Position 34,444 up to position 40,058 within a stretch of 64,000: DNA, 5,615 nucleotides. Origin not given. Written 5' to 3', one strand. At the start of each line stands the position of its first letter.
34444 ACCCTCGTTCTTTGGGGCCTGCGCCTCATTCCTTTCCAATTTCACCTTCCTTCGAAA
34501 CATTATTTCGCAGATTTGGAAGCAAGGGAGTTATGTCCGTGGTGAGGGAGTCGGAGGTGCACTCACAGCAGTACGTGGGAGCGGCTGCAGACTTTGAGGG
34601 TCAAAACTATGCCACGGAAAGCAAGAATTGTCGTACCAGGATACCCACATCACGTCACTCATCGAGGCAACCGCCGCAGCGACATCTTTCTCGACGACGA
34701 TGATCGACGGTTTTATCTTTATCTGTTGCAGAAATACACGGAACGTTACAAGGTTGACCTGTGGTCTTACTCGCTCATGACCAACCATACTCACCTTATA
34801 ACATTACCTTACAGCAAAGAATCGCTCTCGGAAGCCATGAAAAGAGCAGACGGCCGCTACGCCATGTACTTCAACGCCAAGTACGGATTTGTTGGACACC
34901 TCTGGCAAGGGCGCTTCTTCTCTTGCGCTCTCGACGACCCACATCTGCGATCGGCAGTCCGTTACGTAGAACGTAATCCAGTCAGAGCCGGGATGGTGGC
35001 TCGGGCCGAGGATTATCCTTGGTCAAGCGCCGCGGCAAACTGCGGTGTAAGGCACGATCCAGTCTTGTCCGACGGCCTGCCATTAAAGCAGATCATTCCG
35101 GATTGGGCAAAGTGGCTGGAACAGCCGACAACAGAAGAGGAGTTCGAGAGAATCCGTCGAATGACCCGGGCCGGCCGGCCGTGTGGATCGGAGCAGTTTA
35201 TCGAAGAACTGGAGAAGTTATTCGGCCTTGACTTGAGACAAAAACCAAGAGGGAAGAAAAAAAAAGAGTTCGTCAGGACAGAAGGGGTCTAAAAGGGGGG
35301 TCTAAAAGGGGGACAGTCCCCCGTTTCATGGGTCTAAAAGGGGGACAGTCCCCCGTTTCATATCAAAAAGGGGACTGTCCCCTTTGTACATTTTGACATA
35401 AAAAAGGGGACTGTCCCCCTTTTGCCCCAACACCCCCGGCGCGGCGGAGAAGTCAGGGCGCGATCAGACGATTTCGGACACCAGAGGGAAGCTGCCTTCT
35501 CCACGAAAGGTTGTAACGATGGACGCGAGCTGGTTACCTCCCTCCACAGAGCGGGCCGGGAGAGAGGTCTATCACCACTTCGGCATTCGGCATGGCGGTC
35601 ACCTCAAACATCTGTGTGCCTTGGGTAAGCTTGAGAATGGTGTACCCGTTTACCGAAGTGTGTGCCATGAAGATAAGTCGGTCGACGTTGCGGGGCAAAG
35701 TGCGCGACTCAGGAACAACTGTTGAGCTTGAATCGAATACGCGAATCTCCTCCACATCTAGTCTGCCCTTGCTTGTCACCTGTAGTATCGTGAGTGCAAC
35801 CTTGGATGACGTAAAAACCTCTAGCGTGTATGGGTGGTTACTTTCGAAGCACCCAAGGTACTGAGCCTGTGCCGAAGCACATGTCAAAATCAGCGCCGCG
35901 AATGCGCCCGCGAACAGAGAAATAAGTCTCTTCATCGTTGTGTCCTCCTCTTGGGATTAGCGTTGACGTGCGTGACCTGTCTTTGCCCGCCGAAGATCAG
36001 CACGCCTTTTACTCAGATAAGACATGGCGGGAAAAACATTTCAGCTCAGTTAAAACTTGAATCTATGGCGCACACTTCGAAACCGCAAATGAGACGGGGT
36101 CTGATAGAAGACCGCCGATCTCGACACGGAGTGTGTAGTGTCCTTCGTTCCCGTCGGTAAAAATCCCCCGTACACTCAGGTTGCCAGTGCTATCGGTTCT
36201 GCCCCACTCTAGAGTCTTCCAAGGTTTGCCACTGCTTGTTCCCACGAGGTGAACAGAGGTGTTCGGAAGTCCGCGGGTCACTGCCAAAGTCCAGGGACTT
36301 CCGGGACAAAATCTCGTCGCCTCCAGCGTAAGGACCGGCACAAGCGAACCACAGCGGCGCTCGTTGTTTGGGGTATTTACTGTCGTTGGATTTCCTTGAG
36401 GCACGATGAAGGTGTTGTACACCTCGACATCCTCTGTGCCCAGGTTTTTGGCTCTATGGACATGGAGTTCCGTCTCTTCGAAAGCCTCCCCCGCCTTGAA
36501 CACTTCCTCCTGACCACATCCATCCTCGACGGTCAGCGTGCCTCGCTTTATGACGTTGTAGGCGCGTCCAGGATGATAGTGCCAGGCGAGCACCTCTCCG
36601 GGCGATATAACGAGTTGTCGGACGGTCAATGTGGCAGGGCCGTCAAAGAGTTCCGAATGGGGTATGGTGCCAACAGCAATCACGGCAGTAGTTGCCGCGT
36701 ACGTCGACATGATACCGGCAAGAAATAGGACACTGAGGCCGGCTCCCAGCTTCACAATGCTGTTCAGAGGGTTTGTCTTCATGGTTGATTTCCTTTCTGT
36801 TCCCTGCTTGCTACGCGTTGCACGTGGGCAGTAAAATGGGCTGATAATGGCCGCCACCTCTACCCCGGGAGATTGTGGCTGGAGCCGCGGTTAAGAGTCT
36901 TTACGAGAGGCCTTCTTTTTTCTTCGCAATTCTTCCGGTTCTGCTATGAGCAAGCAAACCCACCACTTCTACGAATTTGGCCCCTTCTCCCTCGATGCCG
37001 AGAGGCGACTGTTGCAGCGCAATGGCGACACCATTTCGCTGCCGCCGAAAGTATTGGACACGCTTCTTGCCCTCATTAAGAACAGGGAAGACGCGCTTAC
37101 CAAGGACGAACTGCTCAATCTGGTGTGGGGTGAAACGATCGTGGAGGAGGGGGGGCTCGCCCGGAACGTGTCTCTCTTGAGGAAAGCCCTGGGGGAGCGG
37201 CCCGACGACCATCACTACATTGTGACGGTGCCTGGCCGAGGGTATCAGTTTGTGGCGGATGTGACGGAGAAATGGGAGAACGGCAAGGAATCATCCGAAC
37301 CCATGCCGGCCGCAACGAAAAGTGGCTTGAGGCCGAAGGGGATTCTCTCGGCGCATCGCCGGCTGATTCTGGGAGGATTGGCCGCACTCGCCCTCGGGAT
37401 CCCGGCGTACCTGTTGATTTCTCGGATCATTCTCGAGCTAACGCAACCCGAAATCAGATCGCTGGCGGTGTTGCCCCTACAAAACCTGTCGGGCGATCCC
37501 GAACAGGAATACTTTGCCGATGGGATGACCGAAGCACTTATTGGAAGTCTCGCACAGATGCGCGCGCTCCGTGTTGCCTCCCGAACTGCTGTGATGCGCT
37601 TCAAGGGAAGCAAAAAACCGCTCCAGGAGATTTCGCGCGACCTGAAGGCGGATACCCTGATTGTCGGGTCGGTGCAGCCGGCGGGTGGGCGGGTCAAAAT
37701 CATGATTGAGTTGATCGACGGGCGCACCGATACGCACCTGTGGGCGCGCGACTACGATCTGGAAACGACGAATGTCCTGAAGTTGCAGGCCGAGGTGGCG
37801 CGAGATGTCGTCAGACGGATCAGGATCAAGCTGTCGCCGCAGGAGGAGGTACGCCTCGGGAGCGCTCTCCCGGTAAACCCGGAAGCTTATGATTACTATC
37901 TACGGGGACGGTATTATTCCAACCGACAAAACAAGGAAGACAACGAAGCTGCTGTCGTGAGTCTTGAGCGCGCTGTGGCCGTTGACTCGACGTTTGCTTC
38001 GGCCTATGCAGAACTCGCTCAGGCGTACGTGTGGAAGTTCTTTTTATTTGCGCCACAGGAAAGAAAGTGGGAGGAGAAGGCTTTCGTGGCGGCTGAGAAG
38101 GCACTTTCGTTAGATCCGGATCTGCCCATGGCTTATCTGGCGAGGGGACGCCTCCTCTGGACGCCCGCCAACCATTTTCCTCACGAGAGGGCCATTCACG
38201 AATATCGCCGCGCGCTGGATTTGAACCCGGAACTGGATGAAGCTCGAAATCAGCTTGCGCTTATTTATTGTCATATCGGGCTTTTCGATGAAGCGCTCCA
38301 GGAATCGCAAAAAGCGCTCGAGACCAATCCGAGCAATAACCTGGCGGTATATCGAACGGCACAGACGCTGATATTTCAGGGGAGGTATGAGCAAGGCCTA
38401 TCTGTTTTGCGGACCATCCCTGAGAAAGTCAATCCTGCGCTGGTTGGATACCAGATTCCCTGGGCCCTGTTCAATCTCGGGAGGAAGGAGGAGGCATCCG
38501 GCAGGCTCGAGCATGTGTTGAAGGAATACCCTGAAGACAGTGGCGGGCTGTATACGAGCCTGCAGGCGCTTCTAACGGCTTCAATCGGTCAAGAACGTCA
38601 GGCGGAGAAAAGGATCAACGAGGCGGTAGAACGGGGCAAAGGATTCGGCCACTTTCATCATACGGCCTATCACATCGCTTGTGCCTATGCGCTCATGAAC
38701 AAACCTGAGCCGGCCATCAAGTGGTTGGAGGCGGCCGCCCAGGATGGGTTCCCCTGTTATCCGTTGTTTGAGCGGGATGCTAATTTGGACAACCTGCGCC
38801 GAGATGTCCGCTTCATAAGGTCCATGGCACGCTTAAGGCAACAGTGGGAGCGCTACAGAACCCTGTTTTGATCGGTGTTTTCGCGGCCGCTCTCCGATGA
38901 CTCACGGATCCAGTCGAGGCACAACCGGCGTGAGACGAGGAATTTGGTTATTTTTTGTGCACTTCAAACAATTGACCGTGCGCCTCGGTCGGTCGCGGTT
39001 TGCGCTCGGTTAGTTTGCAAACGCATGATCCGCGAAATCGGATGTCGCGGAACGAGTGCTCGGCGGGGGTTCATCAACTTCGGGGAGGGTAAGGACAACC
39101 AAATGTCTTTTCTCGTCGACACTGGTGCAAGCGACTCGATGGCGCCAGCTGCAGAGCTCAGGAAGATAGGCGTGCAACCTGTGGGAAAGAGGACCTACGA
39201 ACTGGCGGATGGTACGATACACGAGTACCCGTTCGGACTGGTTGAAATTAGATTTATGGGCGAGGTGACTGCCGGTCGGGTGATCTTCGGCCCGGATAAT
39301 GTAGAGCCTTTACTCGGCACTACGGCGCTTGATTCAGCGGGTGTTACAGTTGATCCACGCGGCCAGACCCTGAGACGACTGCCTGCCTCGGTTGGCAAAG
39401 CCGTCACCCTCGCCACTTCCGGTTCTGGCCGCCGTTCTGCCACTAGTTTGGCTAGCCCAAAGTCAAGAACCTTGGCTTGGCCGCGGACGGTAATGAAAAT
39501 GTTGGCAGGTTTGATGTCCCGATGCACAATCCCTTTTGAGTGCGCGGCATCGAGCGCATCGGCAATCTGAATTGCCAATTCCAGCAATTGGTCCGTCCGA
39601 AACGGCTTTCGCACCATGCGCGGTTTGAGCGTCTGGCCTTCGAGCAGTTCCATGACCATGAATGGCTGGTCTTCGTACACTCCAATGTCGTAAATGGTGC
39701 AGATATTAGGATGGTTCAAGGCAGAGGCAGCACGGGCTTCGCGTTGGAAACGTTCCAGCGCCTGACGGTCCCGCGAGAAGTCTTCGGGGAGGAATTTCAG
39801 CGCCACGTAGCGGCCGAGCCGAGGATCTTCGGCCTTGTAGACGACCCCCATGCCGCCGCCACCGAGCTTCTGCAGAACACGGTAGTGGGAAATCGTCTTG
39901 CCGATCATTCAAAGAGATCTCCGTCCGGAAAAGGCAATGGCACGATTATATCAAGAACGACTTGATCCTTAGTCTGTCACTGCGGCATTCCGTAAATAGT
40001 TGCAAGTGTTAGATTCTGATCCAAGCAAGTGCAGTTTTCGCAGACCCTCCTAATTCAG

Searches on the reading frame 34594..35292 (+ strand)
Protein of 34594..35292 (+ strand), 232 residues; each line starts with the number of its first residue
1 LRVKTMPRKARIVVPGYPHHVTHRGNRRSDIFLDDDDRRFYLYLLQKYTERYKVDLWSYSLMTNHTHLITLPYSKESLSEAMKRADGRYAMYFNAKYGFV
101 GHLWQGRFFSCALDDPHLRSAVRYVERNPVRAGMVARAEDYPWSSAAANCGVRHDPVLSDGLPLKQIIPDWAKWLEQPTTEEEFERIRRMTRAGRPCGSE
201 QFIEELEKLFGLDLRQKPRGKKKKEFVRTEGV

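Call 56: search_protein_families(library=pfam, proteins=[window:34594-35292:+], max_evalue=0.001)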
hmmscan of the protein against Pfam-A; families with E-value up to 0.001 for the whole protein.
window:34594-35292:+ (232 aa): 1 family
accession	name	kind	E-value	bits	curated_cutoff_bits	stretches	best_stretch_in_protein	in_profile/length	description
PF01797.21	Y1_Tnp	-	2.4e-13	50.7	23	1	19-128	7-121/121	Transposase IS200 like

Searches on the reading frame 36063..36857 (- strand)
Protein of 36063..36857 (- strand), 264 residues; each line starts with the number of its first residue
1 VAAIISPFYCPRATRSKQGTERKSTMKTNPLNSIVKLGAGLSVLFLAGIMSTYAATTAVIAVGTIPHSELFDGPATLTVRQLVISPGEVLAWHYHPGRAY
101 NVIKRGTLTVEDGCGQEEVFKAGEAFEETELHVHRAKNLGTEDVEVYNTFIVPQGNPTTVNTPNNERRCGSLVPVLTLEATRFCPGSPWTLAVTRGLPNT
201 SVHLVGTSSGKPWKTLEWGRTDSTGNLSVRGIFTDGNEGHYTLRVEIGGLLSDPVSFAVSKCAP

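Call 56: search_protein_families(library=pfam, proteins=[window:36063-36857:-], max_evalue=0.001)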
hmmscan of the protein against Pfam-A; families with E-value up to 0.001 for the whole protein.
window:36063-36857:- (264 aa): 1 family
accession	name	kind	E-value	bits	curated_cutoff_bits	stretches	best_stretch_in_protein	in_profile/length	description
PF07883.17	Cupin_2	-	5.8e-10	39.2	27.2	1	83-148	4-68/70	Cupin domain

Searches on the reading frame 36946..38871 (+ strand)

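Call 56: search_protein_families(library=pfam, proteins=[window:36946-38871:+], max_evalue=0.001)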
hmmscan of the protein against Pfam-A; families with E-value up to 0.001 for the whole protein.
window:36946-38871:+ (641 aa): 12 families
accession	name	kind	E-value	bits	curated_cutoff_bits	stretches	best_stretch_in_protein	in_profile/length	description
PF00486.34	Trans_reg_C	-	1.1e-14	54.7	26.2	1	28-102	2-77/77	Transcriptional regulatory protein, C terminal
PF14559.12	TPR_19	-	1.7e-13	51.1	25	1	447-495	7-55/68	Tetratricopeptide repeat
PF13414.12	TPR_11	-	3e-13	49.7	26.8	2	414-441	11-38/42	TPR repeat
PF13431.12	TPR_17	-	8.2e-13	48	24.4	1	420-452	2-34/34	Tetratricopeptide repeat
PF13181.12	TPR_8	-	5.7e-10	39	25.7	0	432-464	2-34/34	Tetratricopeptide repeat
PF00515.34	TPR_1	-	8.1e-08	32.2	27.8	0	432-464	2-34/34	Tetratricopeptide repeat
PF07719.23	TPR_2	-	1.1e-07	31.8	27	0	432-464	2-34/34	Tetratricopeptide repeat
PF13428.12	TPR_14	-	4e-07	30.5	23.5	0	432-473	2-43/44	Tetratricopeptide repeat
PF12895.13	ANAPC3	-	1.9e-06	28.5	27.2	1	414-489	6-80/82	Anaphase-promoting complex, cyclosome, subunit 3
PF13174.12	TPR_6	-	4.3e-05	24.3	26.3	0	506-530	8-32/33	Tetratricopeptide repeat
PF13424.12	TPR_12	-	0.00011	22.7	30.1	0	433-481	5-54/77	Tetratricopeptide repeat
PF13432.12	TPR_16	-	0.00014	22.7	32.7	1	414-464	14-64/65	Tetratricopeptide repeat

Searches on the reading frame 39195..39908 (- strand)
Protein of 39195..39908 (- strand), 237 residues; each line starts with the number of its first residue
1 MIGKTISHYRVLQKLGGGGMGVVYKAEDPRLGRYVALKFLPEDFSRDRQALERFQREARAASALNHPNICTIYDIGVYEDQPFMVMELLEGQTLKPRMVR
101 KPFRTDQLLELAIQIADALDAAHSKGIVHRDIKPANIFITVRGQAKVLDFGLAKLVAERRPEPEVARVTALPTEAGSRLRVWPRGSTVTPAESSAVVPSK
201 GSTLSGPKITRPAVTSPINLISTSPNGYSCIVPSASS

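Call 56: search_protein_families(library=pfam, proteins=[window:39195-39908:-], max_evalue=0.001)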
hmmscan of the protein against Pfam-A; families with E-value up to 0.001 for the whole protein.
window:39195-39908:- (237 aa): 4 families
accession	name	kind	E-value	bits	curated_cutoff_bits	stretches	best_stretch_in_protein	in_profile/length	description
PF00069.31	Pkinase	-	6.2e-35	121.3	31.7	1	9-160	1-152/263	Protein kinase domain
PF07714.23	PK_Tyr_Ser-Thr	-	4.6e-24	85.5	23.1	1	11-158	3-154/258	Protein tyrosine and serine/threonine kinase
PF01636.29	APH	-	2.1e-09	37.9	23.2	1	107-154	145-198/239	Phosphotransferase enzyme family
PF03109.22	ABC1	-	3.2e-08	33.5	22.9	1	43-158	109-219/244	ABC1 atypical kinase-like domain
